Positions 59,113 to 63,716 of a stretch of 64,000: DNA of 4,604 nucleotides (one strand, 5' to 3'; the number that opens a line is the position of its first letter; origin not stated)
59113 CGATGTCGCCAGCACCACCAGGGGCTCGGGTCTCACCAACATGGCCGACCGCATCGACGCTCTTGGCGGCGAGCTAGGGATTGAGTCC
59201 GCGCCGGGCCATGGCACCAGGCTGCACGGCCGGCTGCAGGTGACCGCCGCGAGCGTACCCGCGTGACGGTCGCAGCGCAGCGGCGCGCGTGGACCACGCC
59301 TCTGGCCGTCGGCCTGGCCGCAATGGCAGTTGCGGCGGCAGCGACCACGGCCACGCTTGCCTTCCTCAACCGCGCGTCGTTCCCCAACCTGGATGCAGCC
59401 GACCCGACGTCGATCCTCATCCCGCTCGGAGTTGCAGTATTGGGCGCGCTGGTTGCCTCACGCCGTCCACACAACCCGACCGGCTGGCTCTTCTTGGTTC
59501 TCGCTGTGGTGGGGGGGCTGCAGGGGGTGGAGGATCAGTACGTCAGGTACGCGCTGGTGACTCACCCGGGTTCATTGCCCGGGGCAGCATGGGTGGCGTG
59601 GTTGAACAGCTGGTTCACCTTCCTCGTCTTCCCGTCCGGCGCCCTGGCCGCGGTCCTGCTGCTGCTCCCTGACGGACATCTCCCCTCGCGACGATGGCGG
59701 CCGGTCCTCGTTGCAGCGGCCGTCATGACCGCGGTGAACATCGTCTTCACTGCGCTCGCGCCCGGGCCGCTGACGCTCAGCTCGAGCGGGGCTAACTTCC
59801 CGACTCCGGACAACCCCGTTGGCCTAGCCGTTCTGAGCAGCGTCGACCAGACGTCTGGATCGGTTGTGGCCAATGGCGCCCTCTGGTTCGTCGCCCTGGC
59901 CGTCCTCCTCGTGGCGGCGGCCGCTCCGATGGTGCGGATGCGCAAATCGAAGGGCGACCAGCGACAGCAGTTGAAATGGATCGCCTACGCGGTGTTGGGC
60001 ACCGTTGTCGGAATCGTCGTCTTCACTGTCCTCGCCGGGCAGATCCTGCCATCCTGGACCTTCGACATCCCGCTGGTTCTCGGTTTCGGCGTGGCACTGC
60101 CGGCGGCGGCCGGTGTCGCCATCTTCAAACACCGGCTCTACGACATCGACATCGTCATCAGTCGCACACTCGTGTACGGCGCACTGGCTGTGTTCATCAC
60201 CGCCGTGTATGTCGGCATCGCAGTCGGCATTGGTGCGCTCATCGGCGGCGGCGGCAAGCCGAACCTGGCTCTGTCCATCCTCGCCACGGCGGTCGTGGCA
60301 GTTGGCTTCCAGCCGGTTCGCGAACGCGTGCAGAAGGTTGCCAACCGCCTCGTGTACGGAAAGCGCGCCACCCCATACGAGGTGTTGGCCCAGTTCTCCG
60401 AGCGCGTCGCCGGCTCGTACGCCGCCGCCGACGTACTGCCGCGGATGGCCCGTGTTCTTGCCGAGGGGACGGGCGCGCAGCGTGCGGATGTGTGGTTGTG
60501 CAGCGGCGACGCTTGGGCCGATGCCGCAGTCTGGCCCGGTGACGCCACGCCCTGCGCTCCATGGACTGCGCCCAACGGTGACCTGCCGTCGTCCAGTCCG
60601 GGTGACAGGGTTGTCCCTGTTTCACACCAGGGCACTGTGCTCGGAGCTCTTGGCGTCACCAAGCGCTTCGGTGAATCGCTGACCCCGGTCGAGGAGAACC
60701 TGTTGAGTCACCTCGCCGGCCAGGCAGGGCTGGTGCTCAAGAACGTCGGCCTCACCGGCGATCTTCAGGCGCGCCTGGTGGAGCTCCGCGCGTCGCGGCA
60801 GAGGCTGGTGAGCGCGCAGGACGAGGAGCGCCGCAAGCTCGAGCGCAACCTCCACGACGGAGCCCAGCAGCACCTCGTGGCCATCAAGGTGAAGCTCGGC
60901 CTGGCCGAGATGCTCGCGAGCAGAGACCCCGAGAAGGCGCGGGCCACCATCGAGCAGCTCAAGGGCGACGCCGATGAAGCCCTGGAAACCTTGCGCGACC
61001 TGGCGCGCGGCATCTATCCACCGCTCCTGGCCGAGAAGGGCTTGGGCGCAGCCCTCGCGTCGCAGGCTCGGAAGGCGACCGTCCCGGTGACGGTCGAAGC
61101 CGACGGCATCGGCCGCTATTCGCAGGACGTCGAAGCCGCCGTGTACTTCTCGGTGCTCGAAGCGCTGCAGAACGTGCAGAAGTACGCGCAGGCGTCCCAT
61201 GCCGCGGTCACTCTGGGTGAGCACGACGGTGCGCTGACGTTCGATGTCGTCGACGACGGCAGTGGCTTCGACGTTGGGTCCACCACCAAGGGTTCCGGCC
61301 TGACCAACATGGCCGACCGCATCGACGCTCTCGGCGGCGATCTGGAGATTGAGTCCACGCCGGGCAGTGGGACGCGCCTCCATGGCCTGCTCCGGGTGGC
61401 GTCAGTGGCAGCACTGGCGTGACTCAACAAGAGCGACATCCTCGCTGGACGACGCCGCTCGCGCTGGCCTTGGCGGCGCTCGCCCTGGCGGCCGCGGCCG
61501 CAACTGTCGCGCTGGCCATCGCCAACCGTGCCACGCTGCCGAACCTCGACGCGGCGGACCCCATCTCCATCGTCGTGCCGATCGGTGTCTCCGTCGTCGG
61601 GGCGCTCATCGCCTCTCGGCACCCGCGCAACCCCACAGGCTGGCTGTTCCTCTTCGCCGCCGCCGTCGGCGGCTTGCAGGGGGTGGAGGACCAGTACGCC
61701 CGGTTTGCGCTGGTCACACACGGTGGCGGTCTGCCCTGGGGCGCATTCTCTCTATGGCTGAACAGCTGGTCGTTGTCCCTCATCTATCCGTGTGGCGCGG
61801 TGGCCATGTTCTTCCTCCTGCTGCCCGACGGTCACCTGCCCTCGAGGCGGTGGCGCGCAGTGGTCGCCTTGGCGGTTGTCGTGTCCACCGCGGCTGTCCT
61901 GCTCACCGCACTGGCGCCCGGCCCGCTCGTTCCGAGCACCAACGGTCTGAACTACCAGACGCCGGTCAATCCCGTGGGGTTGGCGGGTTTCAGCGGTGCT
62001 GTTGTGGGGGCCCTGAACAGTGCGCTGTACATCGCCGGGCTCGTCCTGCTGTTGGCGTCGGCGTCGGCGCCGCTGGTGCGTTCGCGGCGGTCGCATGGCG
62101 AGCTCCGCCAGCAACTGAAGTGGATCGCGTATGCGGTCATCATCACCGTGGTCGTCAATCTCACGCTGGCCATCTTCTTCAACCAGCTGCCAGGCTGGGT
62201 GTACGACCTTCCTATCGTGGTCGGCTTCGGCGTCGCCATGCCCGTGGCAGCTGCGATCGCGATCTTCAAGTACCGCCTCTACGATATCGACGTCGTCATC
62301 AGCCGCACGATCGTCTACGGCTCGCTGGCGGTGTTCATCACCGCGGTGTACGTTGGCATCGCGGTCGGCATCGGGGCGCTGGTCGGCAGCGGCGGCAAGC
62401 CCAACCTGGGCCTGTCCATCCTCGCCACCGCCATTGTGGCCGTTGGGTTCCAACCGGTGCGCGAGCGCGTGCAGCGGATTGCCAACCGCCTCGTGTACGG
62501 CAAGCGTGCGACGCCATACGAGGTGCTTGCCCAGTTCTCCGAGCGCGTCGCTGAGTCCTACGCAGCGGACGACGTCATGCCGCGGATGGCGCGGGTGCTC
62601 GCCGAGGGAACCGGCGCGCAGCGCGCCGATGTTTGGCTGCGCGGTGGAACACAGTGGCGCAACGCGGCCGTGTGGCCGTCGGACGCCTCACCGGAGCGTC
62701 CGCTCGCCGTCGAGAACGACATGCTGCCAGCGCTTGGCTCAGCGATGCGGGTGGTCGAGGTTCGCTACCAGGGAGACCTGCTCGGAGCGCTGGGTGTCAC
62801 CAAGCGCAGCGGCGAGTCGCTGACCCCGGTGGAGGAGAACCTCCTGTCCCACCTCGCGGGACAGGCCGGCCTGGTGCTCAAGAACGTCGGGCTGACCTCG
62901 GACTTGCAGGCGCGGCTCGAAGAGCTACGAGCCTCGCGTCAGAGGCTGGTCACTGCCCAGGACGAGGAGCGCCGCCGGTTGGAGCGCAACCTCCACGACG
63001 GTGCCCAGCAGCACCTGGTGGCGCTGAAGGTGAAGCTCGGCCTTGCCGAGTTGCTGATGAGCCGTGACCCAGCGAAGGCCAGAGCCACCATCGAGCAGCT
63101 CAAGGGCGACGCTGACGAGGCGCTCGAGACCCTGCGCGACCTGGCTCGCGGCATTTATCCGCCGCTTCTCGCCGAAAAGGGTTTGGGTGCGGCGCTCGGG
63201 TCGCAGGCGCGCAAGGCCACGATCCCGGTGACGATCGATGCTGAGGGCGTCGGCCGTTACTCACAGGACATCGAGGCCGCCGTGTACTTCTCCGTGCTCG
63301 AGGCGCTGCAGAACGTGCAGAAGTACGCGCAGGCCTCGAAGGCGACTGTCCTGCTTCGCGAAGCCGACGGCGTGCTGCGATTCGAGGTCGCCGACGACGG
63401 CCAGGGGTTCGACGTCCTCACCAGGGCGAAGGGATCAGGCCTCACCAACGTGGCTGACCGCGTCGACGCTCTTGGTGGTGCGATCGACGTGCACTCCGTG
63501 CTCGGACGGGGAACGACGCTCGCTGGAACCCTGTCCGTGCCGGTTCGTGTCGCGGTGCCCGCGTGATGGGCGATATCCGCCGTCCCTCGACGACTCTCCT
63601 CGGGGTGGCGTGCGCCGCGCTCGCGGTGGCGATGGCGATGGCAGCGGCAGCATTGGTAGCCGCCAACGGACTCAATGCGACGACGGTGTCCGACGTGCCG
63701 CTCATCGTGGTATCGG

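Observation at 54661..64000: Compact two-component-to-cyclic-nucleotide module: four coupled HisKA_3 kinases, one REC-HTH-cyclase, and a divergent cNMP-binding protein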

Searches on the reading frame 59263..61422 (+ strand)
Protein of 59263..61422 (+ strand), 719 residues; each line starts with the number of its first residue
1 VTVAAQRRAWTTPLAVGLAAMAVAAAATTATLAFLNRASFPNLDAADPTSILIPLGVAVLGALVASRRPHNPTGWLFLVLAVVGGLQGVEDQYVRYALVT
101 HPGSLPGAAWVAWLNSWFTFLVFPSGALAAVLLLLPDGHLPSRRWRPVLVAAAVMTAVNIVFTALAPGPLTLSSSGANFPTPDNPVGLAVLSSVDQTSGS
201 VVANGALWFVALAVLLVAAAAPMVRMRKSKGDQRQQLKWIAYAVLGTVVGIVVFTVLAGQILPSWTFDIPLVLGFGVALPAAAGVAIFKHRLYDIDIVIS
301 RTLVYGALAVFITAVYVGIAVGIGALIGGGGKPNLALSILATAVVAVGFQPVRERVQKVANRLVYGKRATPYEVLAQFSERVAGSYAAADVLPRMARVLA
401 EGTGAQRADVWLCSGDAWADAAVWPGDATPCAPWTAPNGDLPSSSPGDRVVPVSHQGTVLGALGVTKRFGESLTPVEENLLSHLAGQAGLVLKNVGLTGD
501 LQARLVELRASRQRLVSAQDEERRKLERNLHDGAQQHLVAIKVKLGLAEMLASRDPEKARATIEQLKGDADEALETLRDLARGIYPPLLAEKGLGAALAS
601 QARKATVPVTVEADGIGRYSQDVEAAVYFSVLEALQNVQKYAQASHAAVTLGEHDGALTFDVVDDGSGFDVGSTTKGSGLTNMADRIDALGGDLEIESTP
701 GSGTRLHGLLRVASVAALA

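Call 3: search_protein_families(library=pfam, proteins=[window:59263-61422:+], max_evalue=0.01)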
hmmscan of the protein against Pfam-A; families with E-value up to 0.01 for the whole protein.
window:59263-61422:+ (719 aa): 5 families
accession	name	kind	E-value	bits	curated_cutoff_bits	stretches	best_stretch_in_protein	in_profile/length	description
PF07730.19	HisKA_3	-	3.1e-16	60.1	24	1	522-587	1-66/68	Histidine kinase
PF02518.31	HATPase_c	-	2.7e-08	34.7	26.4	1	628-707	7-104/111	Histidine kinase-, DNA gyrase B-, and HSP90-like ATPase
PF13185.12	GAF_2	-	0.0005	20.7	28.6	1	416-492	59-135/136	GAF domain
PF01590.32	GAF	-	0.0014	19.6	22.4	0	450-491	92-132/133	GAF domain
PF13581.12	HATPase_c_2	-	0.0086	16.5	27.4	0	619-674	24-84/127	Histidine kinase-like ATPase domain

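Call 6: search_protein_families(library=ncbifam, proteins=[window:59263-61422:+], max_evalue=0.1)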
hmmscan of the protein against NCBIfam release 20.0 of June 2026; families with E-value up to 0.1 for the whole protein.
window:59263-61422:+ (719 aa): 10 families
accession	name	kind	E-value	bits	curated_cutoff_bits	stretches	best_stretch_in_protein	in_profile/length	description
NF052443.1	SensHisKinMctS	equivalog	1.4e-31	109.3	700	1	507-710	235-446/457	two-component system sensor histidine kinase MctS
NF008649.0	PRK11644.1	equivalog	1.1e-24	87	408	1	496-706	277-490/499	signal transduction histidine-protein kinase/phosphatase UhpB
NF052531.1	Strep_LiaS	equivalog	2.1e-17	63.4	450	1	498-706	111-321/328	envelope stress sensor histidine kinase LiaS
NF007896.0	PRK10600.1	equivalog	3.1e-16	59.2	578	1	520-705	388-578/598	nitrate/nitrite two-component system sensor histidine kinase NarX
NF008184.0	PRK10935.1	equivalog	2.7e-12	46.1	553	1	509-707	350-554/565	nitrate/nitrite two-component system sensor histidine kinase NarQ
NF047786.1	his_kin_MadS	equivalog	4.8e-12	45.7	500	1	496-705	178-428/434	MadS family sensor histidine kinase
NF047322.1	HK_morpho_MacS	equivalog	7.3e-11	41.8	300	1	495-705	156-361/367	MacS family sensor histidine kinase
NF051872.1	HisKinPhyk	equivalog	0.003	16.2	750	1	603-705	427-531/537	sensor histidine kinase PhyK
NF041945.1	LuxN_Vibrio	equivalog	0.0042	15.2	1550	1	206-382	160-330/839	quorum-sensing autoinducer 1 sensor kinase/phosphatase LuxN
NF045849.1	ICE_MMCAP2_0565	equivalog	0.021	14.5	40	1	199-257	13-73/80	Mbov_0395 family pilin-like conjugal transfer protein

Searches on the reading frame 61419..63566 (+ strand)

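Call 3: search_protein_families(library=pfam, proteins=[window:61419-63566:+], max_evalue=0.01)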
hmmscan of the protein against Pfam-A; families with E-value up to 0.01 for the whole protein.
window:61419-63566:+ (715 aa): 4 families
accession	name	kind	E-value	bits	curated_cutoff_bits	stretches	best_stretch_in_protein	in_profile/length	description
PF07730.19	HisKA_3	-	6.9e-15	55.8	24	1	517-582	1-66/68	Histidine kinase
PF02518.31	HATPase_c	-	1.4e-07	32.4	26.4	1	626-702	10-104/111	Histidine kinase-, DNA gyrase B-, and HSP90-like ATPase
PF13581.12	HATPase_c_2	-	0.0015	19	27.4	1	618-689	28-92/127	Histidine kinase-like ATPase domain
PF01590.32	GAF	-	0.0055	17.7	22.4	0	442-486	89-132/133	GAF domain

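Call 6: search_protein_families(library=ncbifam, proteins=[window:61419-63566:+], max_evalue=0.1)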
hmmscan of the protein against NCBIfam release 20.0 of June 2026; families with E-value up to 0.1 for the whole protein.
window:61419-63566:+ (715 aa): 11 families
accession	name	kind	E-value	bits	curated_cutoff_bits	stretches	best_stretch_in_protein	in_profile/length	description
NF052443.1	SensHisKinMctS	equivalog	1.3e-30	106.2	700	1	502-705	235-446/457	two-component system sensor histidine kinase MctS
NF008649.0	PRK11644.1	equivalog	1.9e-20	73.1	408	1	489-702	275-491/499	signal transduction histidine-protein kinase/phosphatase UhpB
NF052531.1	Strep_LiaS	equivalog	1.6e-17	63.8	450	1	490-702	108-322/328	envelope stress sensor histidine kinase LiaS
NF007896.0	PRK10600.1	equivalog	2.4e-14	52.9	578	1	500-700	375-578/598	nitrate/nitrite two-component system sensor histidine kinase NarX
NF047786.1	his_kin_MadS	equivalog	1e-10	41.3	500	1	450-692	137-420/434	MadS family sensor histidine kinase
NF008184.0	PRK10935.1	equivalog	2e-10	40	553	1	505-701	351-553/565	nitrate/nitrite two-component system sensor histidine kinase NarQ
NF047322.1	HK_morpho_MacS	equivalog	1.3e-09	37.7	300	1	489-701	155-362/367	MacS family sensor histidine kinase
NF010411.0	PRK13837.1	equivalog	0.00014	20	647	1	668-702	634-670/828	two-component system VirA-like sensor kinase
NF041945.1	LuxN_Vibrio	equivalog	0.00019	19.7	1550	1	240-394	203-345/839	quorum-sensing autoinducer 1 sensor kinase/phosphatase LuxN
NF008298.1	PRK11086.1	subfamily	0.057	11.8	520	0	640-702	445-520/529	DcuS/MalK family sensor histidine kinase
NF041336.1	CheA_Halo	equivalog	0.077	11.6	950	1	670-713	500-541/666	chemotaxis protein CheA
